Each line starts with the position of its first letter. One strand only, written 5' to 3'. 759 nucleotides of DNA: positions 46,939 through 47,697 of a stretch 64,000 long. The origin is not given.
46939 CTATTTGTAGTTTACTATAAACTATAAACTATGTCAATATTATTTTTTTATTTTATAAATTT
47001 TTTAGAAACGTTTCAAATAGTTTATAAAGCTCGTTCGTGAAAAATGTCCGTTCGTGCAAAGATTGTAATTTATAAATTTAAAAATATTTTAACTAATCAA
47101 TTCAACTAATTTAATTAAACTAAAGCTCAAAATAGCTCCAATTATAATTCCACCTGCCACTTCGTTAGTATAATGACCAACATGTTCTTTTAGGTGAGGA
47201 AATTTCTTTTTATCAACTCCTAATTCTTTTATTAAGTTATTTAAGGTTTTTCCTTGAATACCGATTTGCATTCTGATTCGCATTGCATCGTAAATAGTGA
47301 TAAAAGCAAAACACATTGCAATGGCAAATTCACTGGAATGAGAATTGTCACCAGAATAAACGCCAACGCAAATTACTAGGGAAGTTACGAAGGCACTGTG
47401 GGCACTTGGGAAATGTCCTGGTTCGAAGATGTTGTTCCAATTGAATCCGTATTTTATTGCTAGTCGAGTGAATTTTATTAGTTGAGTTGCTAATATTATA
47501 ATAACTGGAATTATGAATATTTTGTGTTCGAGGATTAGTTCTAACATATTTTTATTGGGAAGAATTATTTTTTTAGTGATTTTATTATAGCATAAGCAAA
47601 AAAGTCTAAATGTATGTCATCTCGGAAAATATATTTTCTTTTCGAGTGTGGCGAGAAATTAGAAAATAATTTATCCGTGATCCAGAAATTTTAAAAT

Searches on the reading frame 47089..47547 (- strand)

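Call 77: search_protein_families(library=pfam, proteins=[window:47089-47547:-])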
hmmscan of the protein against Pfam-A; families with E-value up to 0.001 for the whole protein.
window:47089-47547:- (152 aa): 1 family
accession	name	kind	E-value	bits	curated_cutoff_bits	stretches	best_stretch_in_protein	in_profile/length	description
PF02681.20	DUF212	-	6.4e-32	110.8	26.5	1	7-139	2-125/126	Divergent PAP2 family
